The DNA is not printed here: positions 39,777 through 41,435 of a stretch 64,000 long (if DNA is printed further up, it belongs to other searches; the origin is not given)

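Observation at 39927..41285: Divergent, possibly tandem-duplicated, DisA_N (diadenylate-cyclase fold) protein next to sigK with a non-canonical RHR motif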

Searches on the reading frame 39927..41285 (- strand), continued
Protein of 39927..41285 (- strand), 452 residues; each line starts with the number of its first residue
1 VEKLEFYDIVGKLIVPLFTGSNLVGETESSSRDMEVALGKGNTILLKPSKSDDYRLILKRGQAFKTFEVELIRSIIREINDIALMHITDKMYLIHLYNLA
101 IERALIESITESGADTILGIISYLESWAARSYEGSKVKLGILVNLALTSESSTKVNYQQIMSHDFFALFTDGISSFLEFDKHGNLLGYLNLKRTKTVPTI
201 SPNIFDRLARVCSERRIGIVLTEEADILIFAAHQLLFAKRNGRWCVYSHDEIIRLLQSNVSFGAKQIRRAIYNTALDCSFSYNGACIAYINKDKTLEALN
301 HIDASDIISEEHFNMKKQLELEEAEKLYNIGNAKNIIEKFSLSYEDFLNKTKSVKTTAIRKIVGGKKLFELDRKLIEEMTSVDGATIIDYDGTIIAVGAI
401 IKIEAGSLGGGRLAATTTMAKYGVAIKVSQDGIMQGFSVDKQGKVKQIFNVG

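Call 73: search_protein_families(library=pfam, proteins=[L130:6878-7783:+, L122:1630-2568:+, L090:1584-4079:+, L107:4162-5070:+, L108:2794-3702:+, L109:5021-5848:-, L107:8095-8991:-, L140:3563-5218:+, L125:3403-4086:-, L082:1729-2160:+], max_evalue=0.001)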
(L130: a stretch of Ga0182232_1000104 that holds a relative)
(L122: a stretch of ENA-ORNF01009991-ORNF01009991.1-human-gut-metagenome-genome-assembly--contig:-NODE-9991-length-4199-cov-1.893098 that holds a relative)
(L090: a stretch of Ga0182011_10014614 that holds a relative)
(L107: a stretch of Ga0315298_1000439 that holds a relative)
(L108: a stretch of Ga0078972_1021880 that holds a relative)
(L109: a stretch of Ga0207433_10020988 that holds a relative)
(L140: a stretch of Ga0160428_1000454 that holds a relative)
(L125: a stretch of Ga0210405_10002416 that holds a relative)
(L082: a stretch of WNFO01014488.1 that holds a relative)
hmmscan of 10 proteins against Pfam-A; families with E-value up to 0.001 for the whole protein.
L130:6878-7783:+ (301 aa): 1 family
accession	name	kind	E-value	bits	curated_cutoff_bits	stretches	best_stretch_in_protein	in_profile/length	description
PF10677.15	DUF2490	-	1.4e-39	136.2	29.8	1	77-259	6-182/186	Protein of unknown function (DUF2490)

L122:1630-2568:+ (312 aa): 1 family
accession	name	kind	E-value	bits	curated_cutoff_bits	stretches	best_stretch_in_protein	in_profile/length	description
PF01156.24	IU_nuc_hydro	-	3.2e-42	145.7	34.2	1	21-300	2-295/297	Inosine-uridine preferring nucleoside hydrolase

L090:1584-4079:+ (831 aa): 1 family
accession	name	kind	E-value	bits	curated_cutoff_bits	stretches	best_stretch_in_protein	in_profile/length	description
PF00082.27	Peptidase_S8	-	1.8e-37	129.7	21.8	1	283-612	3-288/288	Subtilase family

L107:4162-5070:+ (302 aa): 1 family
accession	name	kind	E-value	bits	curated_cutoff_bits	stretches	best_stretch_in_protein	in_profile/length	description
PF01507.26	PAPS_reduct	-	3.7e-08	34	22.5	1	48-227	4-152/175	Phosphoadenosine phosphosulfate reductase domain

L108:2794-3702:+ (302 aa): 1 family
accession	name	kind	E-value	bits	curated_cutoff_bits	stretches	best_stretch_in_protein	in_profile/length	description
PF13391.12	HNH_2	-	6.9e-13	48.7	21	1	192-245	1-65/66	HNH endonuclease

L109:5021-5848:- (275 aa): 0 families

L107:8095-8991:- (298 aa): 1 family
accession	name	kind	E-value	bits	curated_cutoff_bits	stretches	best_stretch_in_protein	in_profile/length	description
PF04343.18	DUF488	-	3.6e-26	92.6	22.2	1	165-285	2-121/121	Domain of unknown function DUF488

L140:3563-5218:+ (551 aa): 3 families
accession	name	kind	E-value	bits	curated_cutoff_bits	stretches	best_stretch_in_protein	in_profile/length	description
PF01039.27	Carboxyl_trans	-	1.4e-145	486.2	22.3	1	47-541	2-484/493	Carboxyl transferase domain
PF03255.19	ACCA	-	8.3e-13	48.6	23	2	326-439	92-204/310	Acetyl co-enzyme A carboxylase carboxyltransferase-like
PF06833.16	MdcE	-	1.2e-06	28.8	32.7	1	379-486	24-130/196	Malonate decarboxylase gamma subunit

L125:3403-4086:- (227 aa): 2 families
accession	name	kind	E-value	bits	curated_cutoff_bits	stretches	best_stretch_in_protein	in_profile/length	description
PF00210.30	Ferritin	-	3.3e-36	124.8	24.5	1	65-201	1-141/142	Ferritin-like domain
PF02915.23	Rubrerythrin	-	5.6e-06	27.2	22.8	1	72-159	7-99/137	Rubrerythrin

L082:1729-2160:+ (143 aa): 0 families

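Call 77: search_dna_similar(query=P0170, collection=plasmids, mode=protein, max_rows=15)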
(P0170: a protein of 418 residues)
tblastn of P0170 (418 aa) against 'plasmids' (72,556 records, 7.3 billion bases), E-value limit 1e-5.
Records with a match: 4; places in all: 4; records where one place covers at least 80% of the query: 2.
Best place of each record, by identity: <60% 4.
By first word of the organism name: Agrobacterium 1; Paracoccus 1; Vescimonas 1; Bacillus 1.
By predicted mobility (MOB-suite, as given by PLSDB): non-mobilizable 3; mobilizable 1.
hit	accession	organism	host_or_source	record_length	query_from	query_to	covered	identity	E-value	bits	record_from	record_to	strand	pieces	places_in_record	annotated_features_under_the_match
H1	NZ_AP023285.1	Agrobacterium vitis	Vitis vinifera,grapevine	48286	12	404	94%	46.1%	2e-101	338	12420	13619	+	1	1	hypothetical protein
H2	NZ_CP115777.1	Paracoccus albus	cell culture,sediment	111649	3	369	88%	37.7%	5e-67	238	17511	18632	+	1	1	hypothetical protein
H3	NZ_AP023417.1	Vescimonas fastidiosa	Homo sapiens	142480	135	411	66%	30.2%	3e-27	122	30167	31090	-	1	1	hypothetical protein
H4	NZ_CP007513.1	Bacillus bombysepticus str. Wang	separated from the corpses of silkworms ...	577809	141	412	65%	24.0%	2e-8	64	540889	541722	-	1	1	DNA integrity scanning protein DisA nucleotide-binding domain protein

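Call 78: search_dna_similar(query=P0170, collection=phages, mode=protein, max_rows=10)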
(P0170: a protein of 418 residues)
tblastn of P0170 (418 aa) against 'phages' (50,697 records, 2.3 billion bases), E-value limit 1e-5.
Records with a match: 1; places in all: 1; records where one place covers at least 80% of the query: 0.
Best place of each record, by identity: <60% 1.
By first word of the organism name: Bacteriophage 1.
By host as written in the record: - 1.
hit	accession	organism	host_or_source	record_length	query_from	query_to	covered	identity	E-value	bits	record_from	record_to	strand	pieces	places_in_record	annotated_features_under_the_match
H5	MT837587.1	Bacteriophage sp.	human fecal samples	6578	117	403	69%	28.3%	9e-27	119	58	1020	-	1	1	record has no annotation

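Call 79: get_annotated_region(hit=H1, flank=7000)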
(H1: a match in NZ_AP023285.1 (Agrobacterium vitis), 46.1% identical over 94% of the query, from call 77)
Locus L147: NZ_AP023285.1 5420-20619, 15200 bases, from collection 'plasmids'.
description: Agrobacterium vitis strain VAT03-9 plasmid pRvVAT039d, complete sequence
organism: Agrobacterium vitis (NCBI taxid 373)
taxonomy: Bacteria; Pseudomonadota; Alphaproteobacteria; Hyphomicrobiales; Rhizobiaceae; Agrobacterium; Agrobacterium vitis
host: -; source: Vitis vinifera,grapevine; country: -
typing (MOB-suite, as given by PLSDB): non-mobilizable; replicon rep_cluster_1775; mating-pair formation MPF_T
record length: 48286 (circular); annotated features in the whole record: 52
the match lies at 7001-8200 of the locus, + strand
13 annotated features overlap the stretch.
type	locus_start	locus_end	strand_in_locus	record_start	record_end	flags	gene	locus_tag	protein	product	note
CDS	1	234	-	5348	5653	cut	-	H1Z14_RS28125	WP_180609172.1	mobilization protein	-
CDS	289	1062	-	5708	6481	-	-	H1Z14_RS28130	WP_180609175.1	YoaK family protein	-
CDS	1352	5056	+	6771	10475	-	traA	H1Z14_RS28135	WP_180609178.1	Ti-type conjugative transfer relaxase TraA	-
CDS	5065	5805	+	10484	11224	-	-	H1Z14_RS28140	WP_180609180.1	DUF6118 family protein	-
CDS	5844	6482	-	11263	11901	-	-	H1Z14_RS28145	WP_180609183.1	hypothetical protein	-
CDS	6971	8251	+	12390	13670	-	-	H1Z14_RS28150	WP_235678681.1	hypothetical protein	-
CDS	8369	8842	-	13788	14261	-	-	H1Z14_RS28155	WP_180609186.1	Mov34/MPN/PAD-1 family protein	-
CDS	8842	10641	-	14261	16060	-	-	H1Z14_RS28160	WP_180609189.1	ThiF family adenylyltransferase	-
CDS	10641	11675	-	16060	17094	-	-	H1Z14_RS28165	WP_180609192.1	cyclic GMP-AMP synthase DncV-like nucleotidyltransferase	-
CDS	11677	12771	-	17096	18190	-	-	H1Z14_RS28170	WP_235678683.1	patatin-like phospholipase family protein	-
CDS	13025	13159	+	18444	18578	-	-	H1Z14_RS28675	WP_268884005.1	hypothetical protein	-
CDS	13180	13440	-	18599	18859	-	-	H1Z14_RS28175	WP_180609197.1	hypothetical protein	-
CDS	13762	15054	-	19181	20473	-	-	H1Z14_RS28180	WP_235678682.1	MFS transporter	GO:0055085 - transmembrane transport [Evidence IEA]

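Call 80: get_annotated_region(hit=H4, flank=7000)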
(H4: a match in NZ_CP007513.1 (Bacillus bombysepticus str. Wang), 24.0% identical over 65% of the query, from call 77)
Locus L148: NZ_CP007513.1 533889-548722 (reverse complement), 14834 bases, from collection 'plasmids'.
description: Bacillus bombysepticus str. Wang plasmid pBb, complete sequence
organism: Bacillus bombysepticus str. Wang (NCBI taxid 1330043)
taxonomy: Bacteria; Bacillota; Bacilli; Bacillales; Bacillaceae; Bacillus; Bacillus bombysepticus; Bacillus bombysepticus str. Wang
host: -; source: separated from the corpses of silkworms that had died due to Bb natural infection in Daiyue district, Taian ...; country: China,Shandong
typing (MOB-suite, as given by PLSDB): non-mobilizable; replicon rep_cluster_125; mating-pair formation MPF_T
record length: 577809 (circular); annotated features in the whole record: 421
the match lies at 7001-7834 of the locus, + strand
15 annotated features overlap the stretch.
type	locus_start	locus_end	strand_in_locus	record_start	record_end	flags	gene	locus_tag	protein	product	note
CDS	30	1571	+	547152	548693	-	-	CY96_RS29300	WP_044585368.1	AAA family ATPase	-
CDS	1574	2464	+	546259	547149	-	-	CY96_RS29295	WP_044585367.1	HNH endonuclease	-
CDS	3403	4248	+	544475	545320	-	-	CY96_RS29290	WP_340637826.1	DUF6602 domain-containing protein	-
CDS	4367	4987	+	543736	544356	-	-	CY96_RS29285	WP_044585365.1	hypothetical protein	-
CDS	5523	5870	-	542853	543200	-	-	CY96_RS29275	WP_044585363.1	hypothetical protein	-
CDS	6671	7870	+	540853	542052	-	-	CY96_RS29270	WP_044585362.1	DNA integrity scanning protein DisA nucleotide-binding domain protein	-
CDS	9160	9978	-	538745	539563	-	-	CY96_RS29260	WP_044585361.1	endonuclease NucS domain-containing protein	-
CDS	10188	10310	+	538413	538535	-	-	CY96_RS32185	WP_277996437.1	hypothetical protein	-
CDS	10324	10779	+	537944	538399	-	-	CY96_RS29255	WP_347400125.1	recombinase family protein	GO:0006310 - DNA recombination [Evidence IEA]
CDS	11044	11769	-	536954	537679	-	-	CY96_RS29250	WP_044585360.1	hypothetical protein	-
CDS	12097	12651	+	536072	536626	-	-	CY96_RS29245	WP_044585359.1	hypothetical protein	-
CDS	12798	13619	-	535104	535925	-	-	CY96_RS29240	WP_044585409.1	tyrosine-type recombinase/integrase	GO:0015074 - DNA integration [Evidence IEA]; GO:0006310 - DNA recombination [Evidence IEA]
CDS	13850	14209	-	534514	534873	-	-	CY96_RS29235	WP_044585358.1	helix-turn-helix transcriptional regulator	-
CDS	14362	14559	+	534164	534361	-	-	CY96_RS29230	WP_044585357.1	helix-turn-helix transcriptional regulator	-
CDS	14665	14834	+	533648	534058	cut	-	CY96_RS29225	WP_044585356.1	hypothetical protein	-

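Call 81: search_protein_families(library=pfam, proteins=[L043:1532-2455:+, L043:2527-4245:+, L043:4247-4828:+, L043:6459-6950:-, L043:7401-8165:-, L066:3763-4179:+, L066:4485-4874:+, L066:7114-7884:-, L050:6810-7541:+, L052:6428-6955:+], max_evalue=0.001)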
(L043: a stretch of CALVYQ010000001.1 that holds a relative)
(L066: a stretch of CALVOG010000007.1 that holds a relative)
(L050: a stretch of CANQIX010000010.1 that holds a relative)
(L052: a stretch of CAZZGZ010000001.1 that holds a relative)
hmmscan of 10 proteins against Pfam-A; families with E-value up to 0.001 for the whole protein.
L043:1532-2455:+ (307 aa): 0 families

L043:2527-4245:+ (572 aa): 5 families
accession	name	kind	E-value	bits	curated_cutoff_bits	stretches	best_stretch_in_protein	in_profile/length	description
PF22505.1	RNase_J_b_CASP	-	2.4e-48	163.5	27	1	242-366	2-126/126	Ribonuclease J, beta-CASP domain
PF17770.6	RNase_J_C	-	1.4e-23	84.2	23.8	1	472-569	1-99/102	Ribonuclease J C-terminal domain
PF00753.33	Lactamase_B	-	2.3e-15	57.5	22.7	1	38-182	5-151/196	Metallo-beta-lactamase superfamily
PF12706.13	Lactamase_B_2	-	1e-10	42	27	1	78-182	25-144/200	Beta-lactamase superfamily domain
PF07521.17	RMMBL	-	2e-08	34.5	21.6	1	380-425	10-57/63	Zn-dependent metallo-hydrolase RNA specificity domain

L043:4247-4828:+ (193 aa): 3 families
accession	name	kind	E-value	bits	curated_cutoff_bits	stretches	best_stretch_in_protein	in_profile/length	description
PF01596.23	Methyltransf_3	-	3.9e-21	75.7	22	1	22-190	35-204/204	O-methyltransferase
PF13578.12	Methyltransf_24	-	8.9e-10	39.8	26.3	1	39-137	1-105/105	Methyltransferase domain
PF01135.25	PCMT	-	0.00057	20.1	20.3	1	33-108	72-148/210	Protein-L-isoaspartate(D-aspartate) O-methyltransferase (PCMT)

L043:6459-6950:- (163 aa): 0 families

L043:7401-8165:- (254 aa): 0 families

L066:3763-4179:+ (138 aa): 1 family
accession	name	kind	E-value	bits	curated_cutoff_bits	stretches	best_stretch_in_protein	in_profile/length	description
PF01925.25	TauE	-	1.1e-22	81.3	32.6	1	24-136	125-237/237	Sulfite exporter TauE/SafE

L066:4485-4874:+ (129 aa): 1 family
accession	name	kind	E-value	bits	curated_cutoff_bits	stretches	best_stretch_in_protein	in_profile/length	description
PF01925.25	TauE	-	1.6e-22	80.8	32.6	1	7-122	2-116/237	Sulfite exporter TauE/SafE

L066:7114-7884:- (256 aa): 0 families

L050:6810-7541:+ (243 aa): 1 family
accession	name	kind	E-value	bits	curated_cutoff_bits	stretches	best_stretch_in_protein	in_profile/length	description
PF01177.27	Asp_Glu_race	-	9.1e-10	39.1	31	1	37-203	31-205/211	Asp/Glu/Hydantoin racemase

L052:6428-6955:+ (175 aa): 0 families

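Call 85: fold_search(model_id=the predicted structure, library=viral)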
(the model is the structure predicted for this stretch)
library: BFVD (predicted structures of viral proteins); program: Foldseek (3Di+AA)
matches with E <= 10: 291; with E <= 0.001: 0
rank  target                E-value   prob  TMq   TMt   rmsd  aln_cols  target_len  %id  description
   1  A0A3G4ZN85            8.5e-02  0.05  0.08  0.05  22.1       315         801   11  RING-type domain-containing protein [Terrestrivirus sp.]
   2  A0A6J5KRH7            3.2e-01  0.06  0.10  0.08  19.6       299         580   10  Uncharacterized protein [uncultured Caudovirales phage]
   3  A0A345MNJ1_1          4.7e-01  0.18  0.07  0.03   9.5        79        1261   18  (no name in the UniProt tables at hand)
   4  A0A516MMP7            5.3e-01  0.21  0.08  0.19  12.2        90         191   14  (no name in the UniProt tables at hand)
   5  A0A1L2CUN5            6.3e-01  0.06  0.06  0.11  17.6        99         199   15  Uncharacterized protein [Pectobacterium phage vB_PcaM_CBB]
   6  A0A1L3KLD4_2          6.6e-01  0.01  0.06  0.04  26.9       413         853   11  (no name in the UniProt tables at hand)
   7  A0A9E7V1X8            7.0e-01  0.07  0.08  0.20  12.9        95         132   16  Uncharacterized protein [Kunming tick virus 1]
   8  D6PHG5                7.9e-01  0.08  0.09  0.15  15.8       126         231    9  (no name in the UniProt tables at hand)
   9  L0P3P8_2              8.3e-01  0.04  0.09  0.05  31.7       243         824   10  Putative host specificity protein [Streptococcus phage TP-J34]
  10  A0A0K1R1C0            8.8e-01  0.02  0.08  0.06  21.3       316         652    9  DNA packaging tegument protein UL17 [Testudinid alphaherpesvirus 3]
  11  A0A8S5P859            8.8e-01  0.01  0.07  0.07  27.6       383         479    8  Uncharacterized protein [Myoviridae sp. ctTYJ16]
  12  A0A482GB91            1.2e+00  0.02  0.08  0.07  15.2       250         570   10  (no name in the UniProt tables at hand)
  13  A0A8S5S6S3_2          1.3e+00  0.03  0.10  0.06  18.6       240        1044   10  Uncharacterized protein [Podoviridae sp. ctsUe5]
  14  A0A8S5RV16            1.4e+00  0.05  0.08  0.19  15.9       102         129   18  (no name in the UniProt tables at hand)
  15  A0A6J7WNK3            1.5e+00  0.06  0.06  0.17  10.7        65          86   18  Uncharacterized protein [uncultured Caudovirales phage]
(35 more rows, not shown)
